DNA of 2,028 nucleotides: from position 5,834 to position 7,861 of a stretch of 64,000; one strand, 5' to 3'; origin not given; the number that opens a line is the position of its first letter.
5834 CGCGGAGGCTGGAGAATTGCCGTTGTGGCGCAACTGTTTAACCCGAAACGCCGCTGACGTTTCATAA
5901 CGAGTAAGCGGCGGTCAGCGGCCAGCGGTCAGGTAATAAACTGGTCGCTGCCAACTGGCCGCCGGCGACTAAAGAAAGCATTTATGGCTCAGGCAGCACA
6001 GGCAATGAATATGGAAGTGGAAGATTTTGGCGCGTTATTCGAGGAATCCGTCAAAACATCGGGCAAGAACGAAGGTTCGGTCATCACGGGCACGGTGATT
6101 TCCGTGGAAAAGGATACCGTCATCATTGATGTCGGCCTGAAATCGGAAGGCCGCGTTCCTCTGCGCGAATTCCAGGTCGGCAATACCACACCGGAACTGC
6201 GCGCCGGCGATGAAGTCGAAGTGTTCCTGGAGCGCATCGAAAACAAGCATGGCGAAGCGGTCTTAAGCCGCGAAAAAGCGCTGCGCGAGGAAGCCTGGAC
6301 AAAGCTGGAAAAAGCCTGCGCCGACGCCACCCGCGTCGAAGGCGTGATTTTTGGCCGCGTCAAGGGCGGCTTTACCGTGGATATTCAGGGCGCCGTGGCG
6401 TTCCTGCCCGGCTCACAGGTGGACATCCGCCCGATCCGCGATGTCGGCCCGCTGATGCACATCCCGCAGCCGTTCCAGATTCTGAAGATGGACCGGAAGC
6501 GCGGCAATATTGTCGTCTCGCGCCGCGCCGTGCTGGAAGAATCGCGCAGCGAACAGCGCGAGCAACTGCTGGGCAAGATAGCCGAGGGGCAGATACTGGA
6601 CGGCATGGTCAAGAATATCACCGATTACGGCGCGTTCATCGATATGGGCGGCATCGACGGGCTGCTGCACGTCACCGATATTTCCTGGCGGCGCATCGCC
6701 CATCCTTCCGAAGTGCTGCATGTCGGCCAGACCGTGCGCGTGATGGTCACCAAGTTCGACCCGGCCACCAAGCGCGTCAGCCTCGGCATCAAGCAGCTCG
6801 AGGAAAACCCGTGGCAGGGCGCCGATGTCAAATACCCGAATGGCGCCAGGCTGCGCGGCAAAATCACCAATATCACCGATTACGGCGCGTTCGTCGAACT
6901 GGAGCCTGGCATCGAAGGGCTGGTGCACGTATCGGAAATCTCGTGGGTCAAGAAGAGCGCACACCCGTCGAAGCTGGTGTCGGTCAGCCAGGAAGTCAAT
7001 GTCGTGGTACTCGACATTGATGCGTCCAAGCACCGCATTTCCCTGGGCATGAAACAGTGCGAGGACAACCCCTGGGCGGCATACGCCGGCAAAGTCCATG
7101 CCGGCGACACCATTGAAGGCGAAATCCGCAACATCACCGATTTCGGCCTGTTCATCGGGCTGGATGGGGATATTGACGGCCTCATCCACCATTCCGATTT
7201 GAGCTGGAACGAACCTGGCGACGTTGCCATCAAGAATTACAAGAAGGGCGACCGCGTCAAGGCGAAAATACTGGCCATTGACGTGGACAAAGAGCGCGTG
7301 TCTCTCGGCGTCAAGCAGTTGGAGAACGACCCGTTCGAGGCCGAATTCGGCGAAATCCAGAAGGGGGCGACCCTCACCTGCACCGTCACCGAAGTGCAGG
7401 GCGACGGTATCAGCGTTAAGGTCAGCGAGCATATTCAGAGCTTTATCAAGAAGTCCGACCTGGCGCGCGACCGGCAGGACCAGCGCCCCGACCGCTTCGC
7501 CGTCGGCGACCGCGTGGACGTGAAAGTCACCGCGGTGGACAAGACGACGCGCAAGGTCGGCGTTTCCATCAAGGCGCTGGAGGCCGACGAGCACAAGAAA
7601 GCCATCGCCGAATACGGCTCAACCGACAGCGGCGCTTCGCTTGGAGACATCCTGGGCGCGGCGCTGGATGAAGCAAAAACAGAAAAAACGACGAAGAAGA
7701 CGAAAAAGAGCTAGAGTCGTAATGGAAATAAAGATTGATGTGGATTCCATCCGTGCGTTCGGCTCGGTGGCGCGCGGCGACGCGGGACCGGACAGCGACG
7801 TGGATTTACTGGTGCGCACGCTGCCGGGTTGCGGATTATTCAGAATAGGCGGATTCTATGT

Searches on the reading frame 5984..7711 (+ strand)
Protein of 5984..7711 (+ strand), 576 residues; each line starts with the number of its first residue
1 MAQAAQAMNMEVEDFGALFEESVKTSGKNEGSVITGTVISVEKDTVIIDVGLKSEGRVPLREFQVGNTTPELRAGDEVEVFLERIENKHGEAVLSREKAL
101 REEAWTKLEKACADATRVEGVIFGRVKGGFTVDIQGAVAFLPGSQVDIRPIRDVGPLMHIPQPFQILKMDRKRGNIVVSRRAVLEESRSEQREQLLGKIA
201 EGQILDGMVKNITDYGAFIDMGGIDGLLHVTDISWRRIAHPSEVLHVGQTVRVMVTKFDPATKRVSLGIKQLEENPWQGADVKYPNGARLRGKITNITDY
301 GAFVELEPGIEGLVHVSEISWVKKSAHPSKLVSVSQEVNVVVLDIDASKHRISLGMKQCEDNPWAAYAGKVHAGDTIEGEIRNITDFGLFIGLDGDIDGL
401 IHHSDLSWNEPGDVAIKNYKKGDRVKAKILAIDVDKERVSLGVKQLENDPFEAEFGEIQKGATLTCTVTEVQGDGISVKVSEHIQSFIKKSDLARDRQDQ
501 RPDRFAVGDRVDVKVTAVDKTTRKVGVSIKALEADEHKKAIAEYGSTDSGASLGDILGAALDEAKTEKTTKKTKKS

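Call 21: search_protein_families(library=ncbifam, proteins=[window:5984-7711:+], max_evalue=0.00001)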
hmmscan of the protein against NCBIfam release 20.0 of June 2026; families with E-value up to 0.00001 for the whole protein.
window:5984-7711:+ (576 aa): 32 families (the best 25 are shown)
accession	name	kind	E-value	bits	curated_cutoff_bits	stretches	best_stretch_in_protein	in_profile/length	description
NF004955.0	PRK06299.1-5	equivalog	4.4e-279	926.5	878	1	6-566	3-564/566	30S ribosomal protein S1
NF004954.0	PRK06299.1-4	equivalog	3.5e-219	728.6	727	1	12-563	2-554/560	30S ribosomal protein S1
NF004952.0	PRK06299.1-2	equivalog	2.8e-217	722.6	524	1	5-561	23-578/580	30S ribosomal protein S1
NF004951.0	PRK06299.1-1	equivalog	7.8e-202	671.5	918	1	13-567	3-556/556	30S ribosomal protein S1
TIGR00717.1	rpsA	equivalog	2.4e-199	663.2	577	1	13-530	1-516/516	30S ribosomal protein S1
NF004953.0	PRK06299.1-3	equivalog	1.2e-174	581.9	720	1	5-568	22-576/580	30S ribosomal protein S1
NF000907.0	PRK00087.1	equivalog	2.4e-164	548.2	624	3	11-363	283-639/671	bifunctional 4-hydroxy-3-methylbut-2-enyl diphosphate reductase/30S ribosomal protein S1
NF005911.0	PRK07899.1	equivalog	1.6e-137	459.2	691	3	12-361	19-367/486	30S ribosomal protein S1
NF005208.0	PRK06676.1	equivalog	4.7e-136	453.8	368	2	20-363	7-354/391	30S ribosomal protein S1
NF010379.0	PRK13806.1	equivalog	2.9e-123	412.1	648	2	7-394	9-400/491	30S ribosomal protein S1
NF004956.0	PRK06299.1-6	equivalog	1.5e-113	380.3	711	1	4-560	6-552/554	30S ribosomal protein S1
NF005639.0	PRK07400.1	equivalog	1.4e-63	214.7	460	3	6-276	9-271/318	30S ribosomal protein S1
NF040579.1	S1_dom_CvfD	subfamily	4e-60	201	117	4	286-363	3-79/113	CvfD/Ygs/GSP13 family RNA-binding post-transcriptional regulator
NF005973.0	PRK08059.1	equivalog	2.1e-58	195.8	148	4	283-364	4-84/123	S1 domain-containing post-transcriptional regulator GSP13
NF008805.1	PRK11824.1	equivalog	1.3e-42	146.1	471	3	286-358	612-682/683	polyribonucleotide nucleotidyltransferase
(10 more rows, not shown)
